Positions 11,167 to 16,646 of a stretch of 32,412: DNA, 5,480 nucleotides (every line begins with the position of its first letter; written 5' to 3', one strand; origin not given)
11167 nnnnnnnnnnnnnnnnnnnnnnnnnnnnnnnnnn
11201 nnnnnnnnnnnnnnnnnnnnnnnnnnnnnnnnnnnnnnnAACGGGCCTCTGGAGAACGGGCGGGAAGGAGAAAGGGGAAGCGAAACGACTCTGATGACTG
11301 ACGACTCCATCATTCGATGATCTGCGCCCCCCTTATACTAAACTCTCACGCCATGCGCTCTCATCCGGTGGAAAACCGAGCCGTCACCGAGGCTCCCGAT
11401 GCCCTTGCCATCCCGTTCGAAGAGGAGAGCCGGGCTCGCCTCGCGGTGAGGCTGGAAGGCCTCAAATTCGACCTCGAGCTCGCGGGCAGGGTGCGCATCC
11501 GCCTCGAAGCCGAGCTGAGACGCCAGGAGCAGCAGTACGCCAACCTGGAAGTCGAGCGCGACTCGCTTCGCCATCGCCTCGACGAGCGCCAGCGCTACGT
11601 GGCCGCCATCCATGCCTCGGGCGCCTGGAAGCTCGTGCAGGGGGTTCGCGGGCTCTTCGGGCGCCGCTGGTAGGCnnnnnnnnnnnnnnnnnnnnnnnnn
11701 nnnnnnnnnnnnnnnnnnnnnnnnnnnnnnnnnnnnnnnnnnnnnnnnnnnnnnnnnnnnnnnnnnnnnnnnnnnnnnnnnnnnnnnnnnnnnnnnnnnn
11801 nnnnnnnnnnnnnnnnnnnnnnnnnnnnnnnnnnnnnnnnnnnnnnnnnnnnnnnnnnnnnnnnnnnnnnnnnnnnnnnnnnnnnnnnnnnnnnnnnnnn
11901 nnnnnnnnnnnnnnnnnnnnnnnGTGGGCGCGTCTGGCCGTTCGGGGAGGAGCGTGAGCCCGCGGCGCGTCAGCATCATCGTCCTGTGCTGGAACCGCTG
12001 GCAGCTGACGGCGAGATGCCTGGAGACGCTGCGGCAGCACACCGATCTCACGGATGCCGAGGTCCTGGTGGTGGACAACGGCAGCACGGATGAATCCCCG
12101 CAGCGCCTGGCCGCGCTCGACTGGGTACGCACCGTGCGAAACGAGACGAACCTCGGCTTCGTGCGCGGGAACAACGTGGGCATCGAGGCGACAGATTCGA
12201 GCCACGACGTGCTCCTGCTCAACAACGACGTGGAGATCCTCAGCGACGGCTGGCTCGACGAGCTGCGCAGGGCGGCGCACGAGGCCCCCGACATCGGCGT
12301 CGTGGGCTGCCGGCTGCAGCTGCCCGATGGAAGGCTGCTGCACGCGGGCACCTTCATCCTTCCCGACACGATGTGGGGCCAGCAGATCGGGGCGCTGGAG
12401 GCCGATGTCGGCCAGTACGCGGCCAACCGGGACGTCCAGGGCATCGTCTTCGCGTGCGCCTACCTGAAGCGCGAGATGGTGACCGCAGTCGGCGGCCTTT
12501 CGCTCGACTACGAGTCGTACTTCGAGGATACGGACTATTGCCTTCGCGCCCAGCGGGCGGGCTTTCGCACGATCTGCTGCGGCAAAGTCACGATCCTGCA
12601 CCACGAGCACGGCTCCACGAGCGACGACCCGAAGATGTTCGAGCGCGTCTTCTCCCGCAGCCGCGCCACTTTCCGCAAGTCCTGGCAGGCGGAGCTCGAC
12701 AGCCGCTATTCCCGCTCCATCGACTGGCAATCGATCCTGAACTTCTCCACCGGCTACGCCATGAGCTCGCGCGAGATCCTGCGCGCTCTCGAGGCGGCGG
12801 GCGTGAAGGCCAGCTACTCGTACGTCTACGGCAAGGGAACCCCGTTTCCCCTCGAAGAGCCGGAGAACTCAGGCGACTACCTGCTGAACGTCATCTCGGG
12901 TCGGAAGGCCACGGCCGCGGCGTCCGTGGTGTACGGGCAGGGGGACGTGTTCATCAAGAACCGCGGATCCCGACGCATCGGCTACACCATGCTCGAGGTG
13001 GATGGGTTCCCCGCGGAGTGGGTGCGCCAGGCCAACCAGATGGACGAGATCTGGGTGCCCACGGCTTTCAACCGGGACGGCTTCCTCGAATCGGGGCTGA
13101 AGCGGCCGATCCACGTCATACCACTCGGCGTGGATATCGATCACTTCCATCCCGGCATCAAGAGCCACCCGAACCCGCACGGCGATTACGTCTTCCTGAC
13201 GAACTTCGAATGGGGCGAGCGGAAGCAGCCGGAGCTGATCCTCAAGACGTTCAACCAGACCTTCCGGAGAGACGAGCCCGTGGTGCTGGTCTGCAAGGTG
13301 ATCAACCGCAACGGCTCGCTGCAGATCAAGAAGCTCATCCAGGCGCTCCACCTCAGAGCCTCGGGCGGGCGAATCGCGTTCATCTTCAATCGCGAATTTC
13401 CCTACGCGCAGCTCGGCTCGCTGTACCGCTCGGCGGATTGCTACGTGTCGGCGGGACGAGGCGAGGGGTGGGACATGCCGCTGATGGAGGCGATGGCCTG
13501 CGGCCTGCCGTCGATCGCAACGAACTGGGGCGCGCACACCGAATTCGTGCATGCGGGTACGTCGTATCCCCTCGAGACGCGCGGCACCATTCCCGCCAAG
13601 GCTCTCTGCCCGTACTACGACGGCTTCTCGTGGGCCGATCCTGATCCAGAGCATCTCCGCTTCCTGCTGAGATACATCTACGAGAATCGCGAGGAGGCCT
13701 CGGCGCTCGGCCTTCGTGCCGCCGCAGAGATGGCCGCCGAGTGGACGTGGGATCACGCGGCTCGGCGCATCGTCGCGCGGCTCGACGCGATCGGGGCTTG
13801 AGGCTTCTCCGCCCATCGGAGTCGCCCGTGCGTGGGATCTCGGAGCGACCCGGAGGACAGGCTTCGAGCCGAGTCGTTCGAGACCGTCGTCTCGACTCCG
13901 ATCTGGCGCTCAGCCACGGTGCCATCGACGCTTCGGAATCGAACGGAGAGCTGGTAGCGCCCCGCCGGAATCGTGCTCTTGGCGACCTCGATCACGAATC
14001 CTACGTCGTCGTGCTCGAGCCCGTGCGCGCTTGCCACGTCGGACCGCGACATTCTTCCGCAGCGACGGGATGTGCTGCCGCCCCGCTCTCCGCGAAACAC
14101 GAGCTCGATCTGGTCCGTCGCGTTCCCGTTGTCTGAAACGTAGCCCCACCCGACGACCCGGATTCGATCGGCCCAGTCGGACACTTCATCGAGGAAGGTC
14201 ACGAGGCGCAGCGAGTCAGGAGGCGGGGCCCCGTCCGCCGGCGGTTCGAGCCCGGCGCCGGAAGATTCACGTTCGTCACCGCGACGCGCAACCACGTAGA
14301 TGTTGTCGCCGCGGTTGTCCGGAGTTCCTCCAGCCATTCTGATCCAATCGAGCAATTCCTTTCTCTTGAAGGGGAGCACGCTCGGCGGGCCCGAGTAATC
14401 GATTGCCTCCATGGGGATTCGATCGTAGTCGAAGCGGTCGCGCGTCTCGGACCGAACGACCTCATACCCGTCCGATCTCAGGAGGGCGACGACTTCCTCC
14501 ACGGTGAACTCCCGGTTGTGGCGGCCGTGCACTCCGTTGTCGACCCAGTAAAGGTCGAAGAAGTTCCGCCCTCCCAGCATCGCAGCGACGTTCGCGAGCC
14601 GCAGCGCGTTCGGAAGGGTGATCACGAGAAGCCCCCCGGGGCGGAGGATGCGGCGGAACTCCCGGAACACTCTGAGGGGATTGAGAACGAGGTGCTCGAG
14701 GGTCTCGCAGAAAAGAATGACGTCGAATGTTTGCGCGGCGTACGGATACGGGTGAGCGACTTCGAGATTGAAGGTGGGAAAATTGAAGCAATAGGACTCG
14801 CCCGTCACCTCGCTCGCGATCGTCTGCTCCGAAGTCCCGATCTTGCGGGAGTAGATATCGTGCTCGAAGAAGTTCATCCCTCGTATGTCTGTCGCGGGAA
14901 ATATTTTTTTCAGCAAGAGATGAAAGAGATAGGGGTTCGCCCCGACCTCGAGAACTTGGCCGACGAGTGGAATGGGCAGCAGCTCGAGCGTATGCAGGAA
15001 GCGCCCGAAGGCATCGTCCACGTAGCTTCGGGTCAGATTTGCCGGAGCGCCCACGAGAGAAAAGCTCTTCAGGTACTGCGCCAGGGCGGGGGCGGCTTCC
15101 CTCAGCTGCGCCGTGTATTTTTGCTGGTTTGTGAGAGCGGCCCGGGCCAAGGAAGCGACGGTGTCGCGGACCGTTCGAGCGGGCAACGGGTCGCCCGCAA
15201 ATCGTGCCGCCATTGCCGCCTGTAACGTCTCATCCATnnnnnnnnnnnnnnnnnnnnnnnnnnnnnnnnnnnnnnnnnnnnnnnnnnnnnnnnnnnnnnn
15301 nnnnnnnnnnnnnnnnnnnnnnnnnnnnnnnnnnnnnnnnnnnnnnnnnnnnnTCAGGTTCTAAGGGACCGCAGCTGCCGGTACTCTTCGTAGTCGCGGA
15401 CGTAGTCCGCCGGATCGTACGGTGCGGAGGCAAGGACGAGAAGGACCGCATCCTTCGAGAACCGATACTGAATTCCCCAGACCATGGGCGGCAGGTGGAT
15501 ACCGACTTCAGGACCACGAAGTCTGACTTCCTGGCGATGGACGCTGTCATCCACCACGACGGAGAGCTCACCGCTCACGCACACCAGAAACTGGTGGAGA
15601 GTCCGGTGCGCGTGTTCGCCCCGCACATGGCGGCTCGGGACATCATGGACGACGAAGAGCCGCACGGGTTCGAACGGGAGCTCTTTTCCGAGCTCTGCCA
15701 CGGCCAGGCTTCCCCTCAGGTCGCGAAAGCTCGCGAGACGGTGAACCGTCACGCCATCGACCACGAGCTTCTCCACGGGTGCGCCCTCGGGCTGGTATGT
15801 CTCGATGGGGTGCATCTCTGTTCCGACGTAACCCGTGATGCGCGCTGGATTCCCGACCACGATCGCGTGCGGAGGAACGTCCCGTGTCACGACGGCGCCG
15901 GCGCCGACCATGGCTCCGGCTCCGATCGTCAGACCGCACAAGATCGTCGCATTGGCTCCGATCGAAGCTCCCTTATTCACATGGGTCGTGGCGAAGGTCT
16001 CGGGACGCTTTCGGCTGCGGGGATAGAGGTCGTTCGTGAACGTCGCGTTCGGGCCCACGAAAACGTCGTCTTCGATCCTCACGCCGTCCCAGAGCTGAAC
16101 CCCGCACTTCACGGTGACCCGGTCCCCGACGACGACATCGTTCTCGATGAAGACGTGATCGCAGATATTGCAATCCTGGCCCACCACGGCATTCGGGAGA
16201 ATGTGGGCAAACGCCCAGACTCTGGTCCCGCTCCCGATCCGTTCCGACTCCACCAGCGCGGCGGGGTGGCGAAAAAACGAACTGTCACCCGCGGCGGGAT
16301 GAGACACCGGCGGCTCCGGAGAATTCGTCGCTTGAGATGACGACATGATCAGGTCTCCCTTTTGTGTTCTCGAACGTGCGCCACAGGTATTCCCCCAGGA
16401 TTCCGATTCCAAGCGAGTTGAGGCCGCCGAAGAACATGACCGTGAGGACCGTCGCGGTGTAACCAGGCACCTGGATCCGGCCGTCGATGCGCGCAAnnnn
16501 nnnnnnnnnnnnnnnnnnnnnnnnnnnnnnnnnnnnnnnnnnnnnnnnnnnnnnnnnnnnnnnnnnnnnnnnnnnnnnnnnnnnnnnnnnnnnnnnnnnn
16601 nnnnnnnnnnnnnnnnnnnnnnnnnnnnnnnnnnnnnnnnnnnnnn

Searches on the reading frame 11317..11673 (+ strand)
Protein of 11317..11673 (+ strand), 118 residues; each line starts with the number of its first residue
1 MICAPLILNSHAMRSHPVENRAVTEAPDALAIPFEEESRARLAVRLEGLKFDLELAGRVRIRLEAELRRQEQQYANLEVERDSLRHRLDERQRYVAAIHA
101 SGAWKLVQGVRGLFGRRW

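Call 63: search_protein_families(library=pfam, proteins=[window:11317-11673:+], max_evalue=0.01)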
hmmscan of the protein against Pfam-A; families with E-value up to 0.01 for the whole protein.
window:11317-11673:+ (118 aa): 0 families

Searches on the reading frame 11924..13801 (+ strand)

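Call 6: search_protein_families(library=ncbifam, proteins=[window:11924-13801:+], max_evalue=0.01)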
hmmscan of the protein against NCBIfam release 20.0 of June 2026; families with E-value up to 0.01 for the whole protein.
window:11924-13801:+ (625 aa): 15 families
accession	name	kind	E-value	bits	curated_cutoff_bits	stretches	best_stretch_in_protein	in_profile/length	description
TIGR03965.1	mycofact_glyco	equivalog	9.4e-15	54.4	280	1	12-224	72-278/467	mycofactocin biosynthesis glycosyltransferase MftF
NF041875.1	EPS_EpsD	equivalog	1.3e-11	44.4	370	1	16-231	1-212/325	exopolysaccharide biosynthesis glycosyltransferase EpsD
NF053787.1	GlcN_PG_synth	equivalog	5.6e-11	41.9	480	1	487-546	245-304/361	N-acetylglucosaminyl phosphatidylglycerol synthase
NF041876.1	EPS_EpsE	equivalog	1.1e-09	38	400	1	391-546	183-338/389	exopolysaccharide biosynthesis GT4 family glycosyltransferase EpsE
TIGR03088.1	stp2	hypoth_equivalog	1.4e-08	34.2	409.05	1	397-551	163-320/374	TIGR03088 family PEP-CTERM/XrtA system glycosyltransferase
TIGR04047.1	MSMEG_0565_glyc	hypoth_equivalog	3e-07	29.8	259.85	1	486-545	259-318/373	MSMEG_0565 family glycosyltransferase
TIGR01556.1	rhamnosyltran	subfamily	5.5e-07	29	200.55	1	43-227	18-201/281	rhamnosyltransferase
TIGR03449.1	mycothiol_MshA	equivalog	1.5e-06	27.4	462.5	1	395-616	189-396/406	D-inositol-3-phosphate glycosyltransferase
TIGR04283.1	glyco_like_mftF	equivalog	2.3e-05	24.1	182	1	16-124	1-104/221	TIGR04283 family arsenosugar biosynthesis glycosyltransferase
NF007482.0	PRK10073.1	equivalog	3.3e-05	23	423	1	14-90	6-84/334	glycosyltransferase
TIGR02470.1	sucr_synth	equivalog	9.8e-05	20.6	810.4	1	461-547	598-687/784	sucrose synthase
TIGR02149.1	glgA_Coryne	subfamily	0.00024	20.3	302.4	1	483-617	264-384/391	glycogen synthase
TIGR03999.1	thiol_BshA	equivalog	0.001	18.1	273.7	1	496-547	265-316/375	N-acetyl-alpha-D-glucosaminyl L-malate synthase BshA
TIGR03937.1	PgaC_IcaA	equivalog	0.0014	17.7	422.3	1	14-94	45-128/407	poly-beta-1,6-N-acetyl-D-glucosamine synthase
TIGR02918.1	TIGR02918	equivalog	0.0071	15.1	574.6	0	496-539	385-430/500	accessory Sec system glycosyltransferase GtfA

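Call 7: search_protein_families(library=pfam, proteins=[window:11924-13801:+], max_evalue=0.01)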
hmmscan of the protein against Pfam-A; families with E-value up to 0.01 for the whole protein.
window:11924-13801:+ (625 aa): 8 families
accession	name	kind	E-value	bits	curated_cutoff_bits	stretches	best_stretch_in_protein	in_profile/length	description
PF00535.33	Glycos_transf_2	-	2.7e-16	60.4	23.3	1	17-132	1-117/168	Glycosyl transferase family 2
PF00534.26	Glycos_transf_1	-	1.3e-12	48.1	26.4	1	414-546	8-135/172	Glycosyl transferases group 1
PF13692.12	Glyco_trans_1_4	-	1.3e-11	45.4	27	1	423-546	5-119/142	Glycosyl transferases group 1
PF13641.12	Glyco_tranf_2_3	-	4.3e-10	40.4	27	1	13-231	1-215/230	Glycosyltransferase like family 2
PF13524.12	Glyco_trans_1_2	-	1.2e-08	35.5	25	1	488-617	31-143/144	Glycosyl transferase-like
PF13632.12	Glyco_trans_2_3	-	6.6e-05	23.2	27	1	164-234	62-117/198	Glycosyl transferase family group 2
PF13704.12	Glyco_tranf_2_4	-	0.0023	18.8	27.5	0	33-76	8-51/98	Glycosyl transferase family 2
PF12804.13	NTP_transf_3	-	0.0051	17.4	27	0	27-127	25-121/160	MobA-like NTP transferase domain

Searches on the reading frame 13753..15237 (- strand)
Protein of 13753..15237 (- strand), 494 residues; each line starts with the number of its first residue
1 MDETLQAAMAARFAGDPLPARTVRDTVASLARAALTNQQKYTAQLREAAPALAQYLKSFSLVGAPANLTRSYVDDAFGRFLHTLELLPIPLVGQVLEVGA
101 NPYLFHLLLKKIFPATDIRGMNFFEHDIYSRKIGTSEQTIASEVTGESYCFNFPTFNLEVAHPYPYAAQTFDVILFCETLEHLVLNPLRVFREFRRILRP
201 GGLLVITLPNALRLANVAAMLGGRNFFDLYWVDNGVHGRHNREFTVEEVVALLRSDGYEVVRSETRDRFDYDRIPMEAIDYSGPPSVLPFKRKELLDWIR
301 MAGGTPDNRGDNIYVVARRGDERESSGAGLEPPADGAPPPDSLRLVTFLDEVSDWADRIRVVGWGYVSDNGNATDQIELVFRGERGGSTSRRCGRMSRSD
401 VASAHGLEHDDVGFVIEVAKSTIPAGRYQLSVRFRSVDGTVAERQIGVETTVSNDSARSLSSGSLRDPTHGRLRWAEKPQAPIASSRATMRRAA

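Call 5: search_protein_families(library=pfam, proteins=[window:13753-15237:-], max_evalue=0.01)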
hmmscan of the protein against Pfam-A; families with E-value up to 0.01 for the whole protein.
window:13753-15237:- (494 aa): 6 families
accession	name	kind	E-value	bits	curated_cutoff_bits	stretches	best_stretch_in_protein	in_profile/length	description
PF13489.12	Methyltransf_23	-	3e-11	43.8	27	1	85-261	15-162/164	Methyltransferase domain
PF08241.18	Methyltransf_11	-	4.8e-11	43.6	21.2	1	154-206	44-95/95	Methyltransferase domain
PF08242.18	Methyltransf_12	-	1.5e-06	29.3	30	1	127-204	27-98/98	Methyltransferase domain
PF13847.12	Methyltransf_31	-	1.9e-05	24.8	27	1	157-212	59-115/145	Methyltransferase domain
PF13649.12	Methyltransf_25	-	4.4e-05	24.5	27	1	160-202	54-97/97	Methyltransferase domain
PF20922.3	Anamorsin_N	-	0.0082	16.3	27.1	0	165-208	46-89/163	Anamorsin, N-terminal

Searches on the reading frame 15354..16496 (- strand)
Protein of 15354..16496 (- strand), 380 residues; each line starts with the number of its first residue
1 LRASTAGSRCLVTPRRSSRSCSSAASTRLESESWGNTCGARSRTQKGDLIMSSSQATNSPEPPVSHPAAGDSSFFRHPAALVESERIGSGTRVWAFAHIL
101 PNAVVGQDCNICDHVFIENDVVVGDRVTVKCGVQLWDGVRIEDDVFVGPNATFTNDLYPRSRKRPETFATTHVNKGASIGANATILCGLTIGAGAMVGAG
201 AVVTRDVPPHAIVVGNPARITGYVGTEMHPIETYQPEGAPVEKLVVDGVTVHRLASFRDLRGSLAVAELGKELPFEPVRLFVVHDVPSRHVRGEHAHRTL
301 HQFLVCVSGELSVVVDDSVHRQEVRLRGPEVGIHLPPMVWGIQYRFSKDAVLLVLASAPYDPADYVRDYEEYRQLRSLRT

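Call 5: search_protein_families(library=pfam, proteins=[window:15354-16496:-], max_evalue=0.01)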
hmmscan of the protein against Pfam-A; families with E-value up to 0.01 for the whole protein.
window:15354-16496:- (380 aa): 5 families
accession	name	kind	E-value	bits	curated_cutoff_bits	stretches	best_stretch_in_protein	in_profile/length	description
PF05523.17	FdtA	-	7.6e-47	158.8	23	1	248-376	2-130/131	WxcM-like, C-terminal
PF00132.30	Hexapep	-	4.5e-21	74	27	3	86-118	3-35/36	Bacterial transferase hexapeptide (six repeats)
PF14602.12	Hexapep_2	-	1.2e-07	31.8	27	1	178-205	9-34/34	Hexapeptide repeat of succinyl-transferase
PF25084.1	LbH_EIF2B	-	1.4e-07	31.9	54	1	79-151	16-91/105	EIF2B subunit epsilon LbH domain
PF25087.1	GMPPB_C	-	0.004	17.3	39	0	100-137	8-45/110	GMPPB C-terminal domain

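Call 6: search_protein_families(library=ncbifam, proteins=[window:15354-16496:-], max_evalue=0.01)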
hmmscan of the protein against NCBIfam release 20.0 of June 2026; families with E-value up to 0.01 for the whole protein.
window:15354-16496:- (380 aa): 49 families (the best 25 are shown)
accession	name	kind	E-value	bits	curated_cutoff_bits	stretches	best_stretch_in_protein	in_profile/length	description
TIGR03570.1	NeuD_NnaD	subfamily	1e-29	103.6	160.8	2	171-219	154-202/202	NeuD/PglB/VioB family sugar acetyltransferase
NF041874.1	EPS_EpsC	equivalog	3.2e-15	56.2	150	1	106-221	53-164/168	serine O-acetyltransferase EpsC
TIGR03532.1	DapD_Ac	equivalog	5.5e-15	55.6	231.75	1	172-223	162-213/231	2,3,4,5-tetrahydropyridine-2,6-dicarboxylate N-acetyltransferase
NF002060.0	PRK00892.1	subfamily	7.4e-14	51.6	207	2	78-152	106-181/345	UDP-3-O-(3-hydroxymyristoyl)glucosamine N-acyltransferase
NF058585.1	HptprglPActTf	PfamEq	1.8e-13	50.4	300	1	173-221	109-157/172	heptaprenylglyceryl phosphate O-acetyltransferase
NF003657.0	PRK05289.1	equivalog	2.2e-13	49.9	226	2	172-222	144-194/264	acyl-ACP--UDP-N-acetylglucosamine O-acyltransferase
TIGR01852.1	lipid_A_lpxA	equivalog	2e-12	47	231.05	2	86-160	103-177/254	acyl-ACP--UDP-N-acetylglucosamine O-acyltransferase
NF007240.0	PRK09677.1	equivalog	2.1e-12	46.9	243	1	173-223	133-183/192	putative lipopolysaccharide biosynthesis O-acetyl transferase WbbJ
NF000311.1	Vat_ABCDEFH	equivalog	3.4e-12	46.3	300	1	170-220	110-160/201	Vat family streptogramin A O-acetyltransferase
NF033468.1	stregram_VatI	exception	4.3e-12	46.3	415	1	173-219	115-161/208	streptogramin A O-acetyltransferase Vat(I)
TIGR01853.1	lipid_A_lpxD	equivalog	4.8e-12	45.4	242.5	1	78-152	98-172/325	UDP-3-O-(3-hydroxymyristoyl)glucosamine N-acyltransferase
TIGR01172.1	cysE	equivalog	9e-12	45.3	210.65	1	115-219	62-162/162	serine O-acetyltransferase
NF010935.0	PRK14355.1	equivalog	1e-11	44.2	718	2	85-152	269-334/459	bifunctional UDP-N-acetylglucosamine diphosphorylase/glucosamine-1-phosphate N-acetyltransferase GlmU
TIGR01173.1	glmU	equivalog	1.1e-11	44.2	366.85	1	79-217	309-438/452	bifunctional UDP-N-acetylglucosamine diphosphorylase/glucosamine-1-phosphate N-acetyltransferase GlmU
NF010937.0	PRK14357.1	equivalog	1.5e-11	43.8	658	2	170-218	383-431/448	bifunctional UDP-N-acetylglucosamine diphosphorylase/glucosamine-1-phosphate N-acetyltransferase GlmU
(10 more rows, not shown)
